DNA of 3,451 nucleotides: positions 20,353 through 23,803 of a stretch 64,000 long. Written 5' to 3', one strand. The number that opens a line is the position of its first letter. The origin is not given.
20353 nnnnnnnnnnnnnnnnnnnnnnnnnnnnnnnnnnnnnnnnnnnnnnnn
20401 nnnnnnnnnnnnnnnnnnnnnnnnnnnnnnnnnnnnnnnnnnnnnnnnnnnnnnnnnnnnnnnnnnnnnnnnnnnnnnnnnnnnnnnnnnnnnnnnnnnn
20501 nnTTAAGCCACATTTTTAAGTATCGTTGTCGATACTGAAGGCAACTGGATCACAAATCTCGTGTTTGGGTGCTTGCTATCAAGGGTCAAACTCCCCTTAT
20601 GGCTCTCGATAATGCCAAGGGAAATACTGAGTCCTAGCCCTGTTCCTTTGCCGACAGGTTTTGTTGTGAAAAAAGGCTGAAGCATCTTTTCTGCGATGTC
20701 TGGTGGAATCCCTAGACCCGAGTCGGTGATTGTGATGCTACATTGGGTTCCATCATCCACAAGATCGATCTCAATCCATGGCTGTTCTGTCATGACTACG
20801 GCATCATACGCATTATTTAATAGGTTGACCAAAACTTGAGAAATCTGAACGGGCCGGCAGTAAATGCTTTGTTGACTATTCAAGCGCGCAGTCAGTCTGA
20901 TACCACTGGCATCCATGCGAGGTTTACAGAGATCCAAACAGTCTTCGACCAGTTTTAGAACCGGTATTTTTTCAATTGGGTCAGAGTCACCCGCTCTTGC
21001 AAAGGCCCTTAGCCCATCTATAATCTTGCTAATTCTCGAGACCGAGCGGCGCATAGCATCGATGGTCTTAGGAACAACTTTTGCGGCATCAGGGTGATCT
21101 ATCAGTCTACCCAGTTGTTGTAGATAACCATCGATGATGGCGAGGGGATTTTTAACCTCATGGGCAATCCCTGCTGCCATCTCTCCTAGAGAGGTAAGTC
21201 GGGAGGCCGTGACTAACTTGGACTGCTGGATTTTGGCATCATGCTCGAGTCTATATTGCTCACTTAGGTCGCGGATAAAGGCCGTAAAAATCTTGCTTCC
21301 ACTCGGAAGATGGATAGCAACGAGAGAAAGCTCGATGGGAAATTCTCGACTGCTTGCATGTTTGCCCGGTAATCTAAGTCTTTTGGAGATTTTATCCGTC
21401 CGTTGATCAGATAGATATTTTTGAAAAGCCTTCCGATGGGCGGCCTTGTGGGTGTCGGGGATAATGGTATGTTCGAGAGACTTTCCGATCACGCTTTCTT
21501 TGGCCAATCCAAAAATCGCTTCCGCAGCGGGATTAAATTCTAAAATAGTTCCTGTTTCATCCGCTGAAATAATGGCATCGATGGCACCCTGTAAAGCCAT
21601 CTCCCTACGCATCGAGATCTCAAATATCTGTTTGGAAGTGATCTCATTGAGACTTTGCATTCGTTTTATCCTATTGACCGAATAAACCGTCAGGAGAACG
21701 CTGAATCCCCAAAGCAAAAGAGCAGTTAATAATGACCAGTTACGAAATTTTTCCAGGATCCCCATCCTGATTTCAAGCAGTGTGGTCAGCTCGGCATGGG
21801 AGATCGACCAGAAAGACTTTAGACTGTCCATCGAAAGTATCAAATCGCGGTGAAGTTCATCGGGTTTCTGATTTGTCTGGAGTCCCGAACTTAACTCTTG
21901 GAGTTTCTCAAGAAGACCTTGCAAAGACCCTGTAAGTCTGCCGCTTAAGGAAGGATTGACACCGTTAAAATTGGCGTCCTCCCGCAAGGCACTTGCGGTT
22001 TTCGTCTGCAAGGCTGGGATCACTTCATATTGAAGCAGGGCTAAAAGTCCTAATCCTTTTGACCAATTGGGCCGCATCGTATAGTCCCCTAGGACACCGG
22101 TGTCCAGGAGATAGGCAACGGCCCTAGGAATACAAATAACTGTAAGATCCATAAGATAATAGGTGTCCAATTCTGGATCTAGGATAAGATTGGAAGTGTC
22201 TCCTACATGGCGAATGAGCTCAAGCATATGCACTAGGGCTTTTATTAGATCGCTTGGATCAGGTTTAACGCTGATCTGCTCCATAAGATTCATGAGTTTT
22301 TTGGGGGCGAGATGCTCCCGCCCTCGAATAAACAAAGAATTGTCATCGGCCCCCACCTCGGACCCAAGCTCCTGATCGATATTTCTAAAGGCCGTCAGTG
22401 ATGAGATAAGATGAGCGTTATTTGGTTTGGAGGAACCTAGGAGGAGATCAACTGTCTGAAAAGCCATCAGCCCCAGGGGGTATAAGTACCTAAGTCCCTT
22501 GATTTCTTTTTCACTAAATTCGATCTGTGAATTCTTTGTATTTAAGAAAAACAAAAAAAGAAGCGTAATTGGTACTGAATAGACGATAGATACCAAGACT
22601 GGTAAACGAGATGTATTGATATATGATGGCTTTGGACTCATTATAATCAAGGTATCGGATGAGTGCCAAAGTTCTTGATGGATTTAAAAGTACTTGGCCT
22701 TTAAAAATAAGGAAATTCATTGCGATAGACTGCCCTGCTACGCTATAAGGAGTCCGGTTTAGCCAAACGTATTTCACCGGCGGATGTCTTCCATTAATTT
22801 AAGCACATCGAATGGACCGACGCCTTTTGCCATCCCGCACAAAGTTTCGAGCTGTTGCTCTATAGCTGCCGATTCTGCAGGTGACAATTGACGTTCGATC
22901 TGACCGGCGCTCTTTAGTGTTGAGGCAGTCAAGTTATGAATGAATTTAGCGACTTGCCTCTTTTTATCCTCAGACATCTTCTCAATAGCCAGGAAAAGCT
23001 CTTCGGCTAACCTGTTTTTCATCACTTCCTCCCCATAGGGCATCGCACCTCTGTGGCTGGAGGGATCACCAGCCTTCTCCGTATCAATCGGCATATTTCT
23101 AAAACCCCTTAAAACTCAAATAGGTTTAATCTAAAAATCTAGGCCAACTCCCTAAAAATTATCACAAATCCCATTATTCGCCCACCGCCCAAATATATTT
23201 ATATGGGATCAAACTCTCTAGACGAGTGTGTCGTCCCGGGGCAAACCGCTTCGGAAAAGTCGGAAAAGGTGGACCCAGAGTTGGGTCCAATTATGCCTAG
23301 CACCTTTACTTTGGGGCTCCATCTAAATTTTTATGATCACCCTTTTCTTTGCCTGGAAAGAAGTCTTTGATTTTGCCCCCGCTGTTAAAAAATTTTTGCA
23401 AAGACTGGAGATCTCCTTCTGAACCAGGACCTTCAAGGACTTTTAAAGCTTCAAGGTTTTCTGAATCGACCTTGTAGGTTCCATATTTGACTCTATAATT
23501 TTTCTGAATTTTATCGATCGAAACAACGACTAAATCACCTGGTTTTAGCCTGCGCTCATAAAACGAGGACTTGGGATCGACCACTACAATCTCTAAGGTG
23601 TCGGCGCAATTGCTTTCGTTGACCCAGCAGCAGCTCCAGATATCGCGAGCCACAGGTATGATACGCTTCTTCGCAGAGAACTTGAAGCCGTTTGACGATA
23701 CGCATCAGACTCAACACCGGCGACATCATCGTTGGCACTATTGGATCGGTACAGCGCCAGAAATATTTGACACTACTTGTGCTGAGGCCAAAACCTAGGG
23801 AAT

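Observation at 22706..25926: A 3.1 kb insertion bounded by ~57-bp direct repeats between the histidine kinase gene and rlmN, with no recombinase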

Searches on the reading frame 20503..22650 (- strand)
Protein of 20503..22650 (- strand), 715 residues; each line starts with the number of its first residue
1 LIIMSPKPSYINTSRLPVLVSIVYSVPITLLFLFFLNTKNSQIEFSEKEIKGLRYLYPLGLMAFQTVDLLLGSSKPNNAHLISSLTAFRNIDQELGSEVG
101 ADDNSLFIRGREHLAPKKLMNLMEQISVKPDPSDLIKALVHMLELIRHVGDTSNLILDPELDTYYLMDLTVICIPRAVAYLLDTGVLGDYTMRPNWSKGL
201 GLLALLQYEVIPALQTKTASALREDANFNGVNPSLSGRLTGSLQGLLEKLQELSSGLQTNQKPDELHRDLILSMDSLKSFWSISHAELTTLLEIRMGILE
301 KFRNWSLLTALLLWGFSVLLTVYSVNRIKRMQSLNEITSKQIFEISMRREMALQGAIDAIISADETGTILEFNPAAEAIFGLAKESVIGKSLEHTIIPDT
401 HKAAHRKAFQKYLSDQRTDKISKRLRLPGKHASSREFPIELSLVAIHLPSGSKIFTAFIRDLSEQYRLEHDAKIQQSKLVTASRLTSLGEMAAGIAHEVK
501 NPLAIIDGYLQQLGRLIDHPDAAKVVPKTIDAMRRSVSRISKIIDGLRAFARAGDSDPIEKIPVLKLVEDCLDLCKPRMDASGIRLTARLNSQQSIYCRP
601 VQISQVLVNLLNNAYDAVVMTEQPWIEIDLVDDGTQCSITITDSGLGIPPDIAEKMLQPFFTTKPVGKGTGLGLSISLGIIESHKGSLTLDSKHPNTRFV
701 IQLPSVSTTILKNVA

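Call 5: search_protein_families(library=pfam, proteins=[window:20503-22650:-], max_evalue=0.01)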
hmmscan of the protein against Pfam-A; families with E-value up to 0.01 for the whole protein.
window:20503-22650:- (715 aa): 7 families
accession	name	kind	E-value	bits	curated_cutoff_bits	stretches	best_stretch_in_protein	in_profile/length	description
PF02518.31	HATPase_c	-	1e-19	71.4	26.4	1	600-705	3-109/111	Histidine kinase-, DNA gyrase B-, and HSP90-like ATPase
PF00989.32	PAS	-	1.5e-14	54.4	22.6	1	351-461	5-112/113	PAS fold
PF00512.31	HisKA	-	7.8e-12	45.5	26.9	1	488-554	2-64/66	His Kinase A (phospho-acceptor) domain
PF13426.13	PAS_9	-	2.6e-08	34.5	27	1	358-464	2-103/103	PAS domain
PF08448.16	PAS_4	-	3.3e-07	31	23.1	1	357-467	5-110/110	PAS fold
PF14501.12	HATPase_c_5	-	1.8e-05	25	22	1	601-696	4-94/102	GHKL domain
PF13188.13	PAS_8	-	0.001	19.3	21.8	1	355-397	9-47/65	PAS domain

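Call 14: find_encoding_contigs(protein=window:20503-22641:-, flank=8000, max_places=10)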
Protein window:20503-22641:- (712 aa): 5 contigs read that carry it; 2 places shown.
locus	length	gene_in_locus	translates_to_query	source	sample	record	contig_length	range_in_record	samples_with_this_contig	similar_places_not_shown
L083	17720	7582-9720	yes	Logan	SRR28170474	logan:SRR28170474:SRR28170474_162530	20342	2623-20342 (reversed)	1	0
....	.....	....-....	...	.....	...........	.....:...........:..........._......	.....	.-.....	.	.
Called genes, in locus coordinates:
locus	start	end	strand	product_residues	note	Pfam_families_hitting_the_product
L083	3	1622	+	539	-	?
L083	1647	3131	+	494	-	-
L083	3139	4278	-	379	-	PF04055:Radical_SAM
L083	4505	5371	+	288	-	PF09407:AbiEi_1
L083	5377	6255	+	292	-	PF08843:AbiEii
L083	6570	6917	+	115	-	-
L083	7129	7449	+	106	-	-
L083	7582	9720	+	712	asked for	PF00989:PAS, PF08448:PAS_4 (weak), PF13426:PAS_9, PF00512:HisKA, PF02518:HATPase_c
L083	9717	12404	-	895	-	PF00690:Cation_ATPase_N, PF00122:E1-E2_ATPase, PF00702:Hydrolase, PF13246:Cation_ATPase, PF00689:Cation_ATPase_C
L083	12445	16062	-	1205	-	PF04434:SWIM (weak), PF00176:SNF2-rel_dom, PF04851:ResIII, PF00270:DEAD (weak), PF00271:Helicase_C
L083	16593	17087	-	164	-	PF00710:Asparaginase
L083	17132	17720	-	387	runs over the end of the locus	-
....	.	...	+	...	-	?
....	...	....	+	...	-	-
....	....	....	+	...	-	-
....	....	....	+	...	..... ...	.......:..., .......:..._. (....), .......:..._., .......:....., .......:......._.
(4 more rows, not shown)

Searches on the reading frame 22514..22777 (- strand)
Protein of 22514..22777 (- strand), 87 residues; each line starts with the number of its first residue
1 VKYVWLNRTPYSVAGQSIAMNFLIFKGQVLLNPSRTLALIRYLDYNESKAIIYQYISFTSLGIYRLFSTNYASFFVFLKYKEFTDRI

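Call 5: search_protein_families(library=pfam, proteins=[window:22514-22777:-], max_evalue=0.01)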
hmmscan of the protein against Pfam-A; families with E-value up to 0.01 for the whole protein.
window:22514-22777:- (87 aa): 0 families

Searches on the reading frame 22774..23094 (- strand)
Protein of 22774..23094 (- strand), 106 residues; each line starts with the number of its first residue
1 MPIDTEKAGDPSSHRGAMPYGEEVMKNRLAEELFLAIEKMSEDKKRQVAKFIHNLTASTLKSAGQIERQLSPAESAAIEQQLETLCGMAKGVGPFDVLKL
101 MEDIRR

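Call 5: search_protein_families(library=pfam, proteins=[window:22774-23094:-], max_evalue=0.01)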
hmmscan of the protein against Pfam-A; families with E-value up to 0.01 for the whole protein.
window:22774-23094:- (106 aa): 0 families

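Call 34: search_protein_families(library=phrogs, proteins=[window:22774-23094:-], max_evalue=0.1)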
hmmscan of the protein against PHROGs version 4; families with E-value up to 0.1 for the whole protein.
window:22774-23094:- (106 aa): 2 families
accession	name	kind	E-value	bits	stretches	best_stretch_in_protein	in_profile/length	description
phrog_582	-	transcription regulation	0.05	14.9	1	25-68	60-103/105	Arc-like repressor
phrog_228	-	transcription regulation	0.09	13.5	0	25-85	13-72/251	Arc-like repressor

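Call 35: search_protein_families(library=padloc, proteins=[window:22774-23094:-], max_evalue=0.1)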
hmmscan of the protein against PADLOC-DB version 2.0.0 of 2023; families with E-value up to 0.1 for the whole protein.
window:22774-23094:- (106 aa): 0 families

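Call 36: search_protein_families(library=ncbifam, proteins=[window:22774-23094:-], max_evalue=0.1)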
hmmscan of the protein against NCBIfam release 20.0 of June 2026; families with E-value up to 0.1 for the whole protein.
window:22774-23094:- (106 aa): 1 family
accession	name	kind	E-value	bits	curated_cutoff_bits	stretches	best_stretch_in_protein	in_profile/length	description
NF050009.1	TA_VapB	equivalog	0.025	15.1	60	1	36-91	4-46/65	type II toxin-antitoxin system VapB family antitoxin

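Call 39: find_related_loci(query=window:22774-23094:-, collection=viral_contigs, flank=5000)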
Query window:22774-23094:- (106 aa) in viral_contigs; peptide patterns used: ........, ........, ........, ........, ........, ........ (x = any residue, [..] = any of these).
9 stretches matched a pattern, but none encodes a relative of the query by tblastn (E <= 1e-3).

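Call 40: find_homologous_proteins(query=window:22774-23094:-, max_evalue=0.01)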
Query window:22774-23094:- (106 aa): 1 proteins with E <= 0.01 among 5 candidates.
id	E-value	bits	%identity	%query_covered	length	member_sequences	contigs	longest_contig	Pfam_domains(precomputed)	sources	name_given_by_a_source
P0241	3.8e-61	221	100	100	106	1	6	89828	-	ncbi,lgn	-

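Call 71: predict_structure(protein=window:22774-23094:-)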
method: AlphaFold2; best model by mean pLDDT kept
length: 106 residues; sequences in the alignment: 1
mean_pLDDT: 54.7   pTM: 0.32
mean pLDDT of the five models: 54.7, 51.8, 50.3, 50.1, 49.6
residues with pLDDT >= 90: 0; 70-90: 20; 50-70: 42; < 50: 44
segments of 3 or more residues with pLDDT < 50: 13-18, 57-67, 87-106
pLDDT, mean of each block of 10 residues (from residue 1): 48 47 56 76 75 53 44 61 51 43 41
secondary structure, 60 per line:
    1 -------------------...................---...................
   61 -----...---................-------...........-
elements in order: H20-38 H42-60 H72-87 H95-105

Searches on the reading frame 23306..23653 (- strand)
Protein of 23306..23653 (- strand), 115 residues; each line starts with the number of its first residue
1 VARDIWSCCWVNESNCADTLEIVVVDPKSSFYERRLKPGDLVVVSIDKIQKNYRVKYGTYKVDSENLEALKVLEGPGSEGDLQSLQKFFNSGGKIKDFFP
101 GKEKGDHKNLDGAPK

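Call 5: search_protein_families(library=pfam, proteins=[window:23306-23653:-], max_evalue=0.01)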
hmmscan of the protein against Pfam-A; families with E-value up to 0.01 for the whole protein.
window:23306-23653:- (115 aa): 1 family
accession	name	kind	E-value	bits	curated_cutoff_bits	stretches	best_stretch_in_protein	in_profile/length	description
PF10948.13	DUF2635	-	0.0015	18.6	26.6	1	27-45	26-44/46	Protein of unknown function (DUF2635)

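Call 34: search_protein_families(library=phrogs, proteins=[window:23306-23653:-], max_evalue=0.1)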
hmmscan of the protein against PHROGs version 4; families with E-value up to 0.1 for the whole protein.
window:23306-23653:- (115 aa): 2 families
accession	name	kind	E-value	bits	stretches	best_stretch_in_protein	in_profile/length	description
phrog_208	-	unknown function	0.0099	16.7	1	25-48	31-53/64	-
phrog_6145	-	moron, auxiliary metabolic gene and host takeover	0.022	16.3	1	44-63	2-21/67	MIT family metal ion transporter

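Call 35: search_protein_families(library=padloc, proteins=[window:23306-23653:-], max_evalue=0.1)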
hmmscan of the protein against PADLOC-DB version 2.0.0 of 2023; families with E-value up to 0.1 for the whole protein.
window:23306-23653:- (115 aa): 0 families

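Call 36: search_protein_families(library=ncbifam, proteins=[window:23306-23653:-], max_evalue=0.1)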
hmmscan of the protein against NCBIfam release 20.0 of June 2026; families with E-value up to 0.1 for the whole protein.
window:23306-23653:- (115 aa): 0 families

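Call 38: find_related_loci(query=window:23306-23653:-, collection=viral_contigs, flank=5000)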
Query window:23306-23653:- (115 aa) in viral_contigs; peptide patterns used: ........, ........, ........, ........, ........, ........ (x = any residue, [..] = any of these).
13 stretches matched a pattern, but none encodes a relative of the query by tblastn (E <= 1e-3).

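Call 46: search_protein_representatives(protein=window:23306-23653:-)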
Query: 115 residues. Proteins with E-value up to 0.001 (for the whole library): 21; up to 1e-10: 2; up to 1e-30: 1. The best 21 are listed.
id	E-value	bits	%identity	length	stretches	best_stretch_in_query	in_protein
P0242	2.0e-53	195.9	100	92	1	25-115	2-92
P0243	1.7e-19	86.4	56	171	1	21-100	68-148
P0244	1.3e-10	57.8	42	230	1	18-113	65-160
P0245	4.6e-09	52.8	42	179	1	36-113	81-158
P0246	1.3e-07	48.1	37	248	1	29-99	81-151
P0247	5.3e-07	46.1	37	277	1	34-112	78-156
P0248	5.9e-07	46.0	33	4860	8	10-45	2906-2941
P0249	6.8e-07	45.8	45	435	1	34-99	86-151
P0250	4.2e-06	43.2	42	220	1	30-103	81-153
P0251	4.6e-06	43.1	34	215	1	22-100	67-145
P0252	1.2e-05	41.7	40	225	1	36-108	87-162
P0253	3.2e-05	40.4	42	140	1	39-105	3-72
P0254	5.4e-05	39.6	37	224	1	17-100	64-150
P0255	6.5e-05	39.4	35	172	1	25-113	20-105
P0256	1.0e-04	38.7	35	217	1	34-112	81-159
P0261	3.7e-04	36.9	39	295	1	34-100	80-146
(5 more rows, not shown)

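Call 48: search_protein_families(library=pfam, proteins=[P0243, P0244, P0245, P0246, P0247, P0249, P0250, P0251, P0252, P0261], max_evalue=0.01)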
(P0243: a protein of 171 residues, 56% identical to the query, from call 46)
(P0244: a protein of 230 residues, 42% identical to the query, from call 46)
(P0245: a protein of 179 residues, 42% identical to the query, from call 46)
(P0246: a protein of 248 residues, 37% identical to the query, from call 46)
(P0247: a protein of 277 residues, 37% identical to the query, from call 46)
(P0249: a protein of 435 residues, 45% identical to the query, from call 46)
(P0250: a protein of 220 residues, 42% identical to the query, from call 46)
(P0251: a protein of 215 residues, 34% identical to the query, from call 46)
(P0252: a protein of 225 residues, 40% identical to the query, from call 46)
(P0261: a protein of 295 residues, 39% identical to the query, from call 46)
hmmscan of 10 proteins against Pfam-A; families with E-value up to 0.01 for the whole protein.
P0243 (171 aa): 0 families

P0244 (230 aa): 0 families

P0245 (179 aa): 0 families

P0246 (248 aa): 0 families

P0247 (277 aa): 0 families

P0249 (435 aa): 1 family
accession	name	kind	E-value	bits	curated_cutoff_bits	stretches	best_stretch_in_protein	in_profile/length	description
PF17957.7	Big_7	-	5.6e-06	27.3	24.1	1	231-279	22-70/70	Bacterial Ig domain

P0250 (220 aa): 0 families

P0251 (215 aa): 0 families

P0252 (225 aa): 0 families

P0261 (295 aa): 0 families
